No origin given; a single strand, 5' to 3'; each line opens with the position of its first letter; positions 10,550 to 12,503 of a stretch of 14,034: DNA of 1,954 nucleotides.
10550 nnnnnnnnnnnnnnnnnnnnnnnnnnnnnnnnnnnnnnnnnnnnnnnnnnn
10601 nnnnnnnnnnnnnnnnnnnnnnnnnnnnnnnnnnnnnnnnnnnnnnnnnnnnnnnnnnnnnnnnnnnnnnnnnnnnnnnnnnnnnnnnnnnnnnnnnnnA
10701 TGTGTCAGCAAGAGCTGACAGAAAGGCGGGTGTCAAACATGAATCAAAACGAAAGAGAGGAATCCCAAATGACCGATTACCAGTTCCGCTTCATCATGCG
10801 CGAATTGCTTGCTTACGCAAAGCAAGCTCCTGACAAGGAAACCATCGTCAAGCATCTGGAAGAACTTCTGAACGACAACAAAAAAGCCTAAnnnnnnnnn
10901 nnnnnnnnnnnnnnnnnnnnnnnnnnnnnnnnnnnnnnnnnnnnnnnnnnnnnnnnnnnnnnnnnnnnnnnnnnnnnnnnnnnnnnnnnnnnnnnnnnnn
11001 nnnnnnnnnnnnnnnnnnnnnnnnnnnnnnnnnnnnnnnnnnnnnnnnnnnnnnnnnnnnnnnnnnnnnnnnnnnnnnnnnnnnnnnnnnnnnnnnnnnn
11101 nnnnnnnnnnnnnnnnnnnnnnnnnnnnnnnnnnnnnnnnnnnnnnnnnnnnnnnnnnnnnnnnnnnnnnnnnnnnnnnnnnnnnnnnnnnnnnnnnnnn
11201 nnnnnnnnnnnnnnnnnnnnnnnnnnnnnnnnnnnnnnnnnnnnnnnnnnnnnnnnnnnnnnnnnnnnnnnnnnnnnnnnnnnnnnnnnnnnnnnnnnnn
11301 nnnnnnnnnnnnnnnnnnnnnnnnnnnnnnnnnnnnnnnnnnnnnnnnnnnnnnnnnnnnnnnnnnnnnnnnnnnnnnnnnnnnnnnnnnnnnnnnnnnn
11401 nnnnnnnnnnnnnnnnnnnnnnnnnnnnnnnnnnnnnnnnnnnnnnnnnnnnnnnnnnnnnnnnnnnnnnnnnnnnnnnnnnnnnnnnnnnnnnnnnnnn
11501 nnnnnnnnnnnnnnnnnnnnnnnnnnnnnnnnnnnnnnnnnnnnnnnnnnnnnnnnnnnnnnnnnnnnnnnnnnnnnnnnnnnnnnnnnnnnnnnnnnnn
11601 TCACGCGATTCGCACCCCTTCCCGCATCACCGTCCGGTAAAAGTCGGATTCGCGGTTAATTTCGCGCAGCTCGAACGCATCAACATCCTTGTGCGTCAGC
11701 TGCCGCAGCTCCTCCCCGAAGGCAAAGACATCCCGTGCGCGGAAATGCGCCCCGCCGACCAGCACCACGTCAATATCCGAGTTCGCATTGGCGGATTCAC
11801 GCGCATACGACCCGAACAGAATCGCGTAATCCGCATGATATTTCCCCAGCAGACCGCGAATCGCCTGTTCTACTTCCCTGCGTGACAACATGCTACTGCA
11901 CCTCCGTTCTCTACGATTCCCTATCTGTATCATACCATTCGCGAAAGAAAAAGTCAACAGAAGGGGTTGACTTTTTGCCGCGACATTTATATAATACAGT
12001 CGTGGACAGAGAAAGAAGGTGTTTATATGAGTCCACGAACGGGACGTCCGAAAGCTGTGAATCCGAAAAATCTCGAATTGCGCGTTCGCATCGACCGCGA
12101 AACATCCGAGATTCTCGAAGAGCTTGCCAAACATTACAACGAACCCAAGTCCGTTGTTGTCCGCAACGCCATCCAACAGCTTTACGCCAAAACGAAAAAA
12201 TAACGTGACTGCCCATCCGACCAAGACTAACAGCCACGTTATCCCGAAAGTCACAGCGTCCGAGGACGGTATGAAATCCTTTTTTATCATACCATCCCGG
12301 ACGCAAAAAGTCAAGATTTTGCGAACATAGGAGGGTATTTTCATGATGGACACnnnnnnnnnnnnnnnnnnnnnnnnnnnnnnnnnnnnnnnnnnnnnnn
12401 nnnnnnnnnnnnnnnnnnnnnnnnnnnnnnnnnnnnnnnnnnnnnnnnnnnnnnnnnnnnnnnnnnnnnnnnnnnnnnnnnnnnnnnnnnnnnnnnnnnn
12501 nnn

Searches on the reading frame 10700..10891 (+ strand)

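Call 48: search_protein_families(library=pfam, max_evalue=0.1, proteins=[window:10700-10891:+])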
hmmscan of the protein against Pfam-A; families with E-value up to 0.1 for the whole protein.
window:10700-10891:+ (63 aa): 4 families
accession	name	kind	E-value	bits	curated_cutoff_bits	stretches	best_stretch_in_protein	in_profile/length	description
PF14123.11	DUF4290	-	0.021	14.8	27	1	11-59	119-166/174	Domain of unknown function (DUF4290)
PF19064.5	DUF5760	-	0.049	14.3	27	1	4-61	6-60/86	Family of unknown function (DUF5760)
PF25251.1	DUF7853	-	0.06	14.4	27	1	10-47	32-69/81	Family of unknown function (DUF7853)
PF12717.13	Cnd1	-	0.069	13.6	26.4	1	8-61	98-149/162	non-SMC mitotic condensation complex subunit 1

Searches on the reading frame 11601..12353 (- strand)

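Call 7: search_protein_families(library=pfam, max_evalue=0.05, proteins=[window:11601-12353:-])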
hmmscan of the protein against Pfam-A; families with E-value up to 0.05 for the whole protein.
window:11601-12353:- (250 aa): 3 families
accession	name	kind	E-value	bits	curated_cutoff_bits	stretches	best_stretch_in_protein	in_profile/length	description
PF18765.7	Polbeta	-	6.5e-09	36.3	26.9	1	169-249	7-87/93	Polymerase beta, Nucleotidyltransferase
PF01909.29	NTP_transf_2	-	1.6e-07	32.1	21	1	177-246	17-90/93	Nucleotidyltransferase domain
PF22600.2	MTPAP-like_central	-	0.043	14.3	27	0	155-199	23-64/139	Poly(A) RNA polymerase, mitochondrial-like, central palm domain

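Call 8: search_protein_families(library=phrogs, max_evalue=0.001, proteins=[window:11601-12353:-])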
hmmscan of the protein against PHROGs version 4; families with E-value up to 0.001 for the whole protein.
window:11601-12353:- (250 aa): 0 families
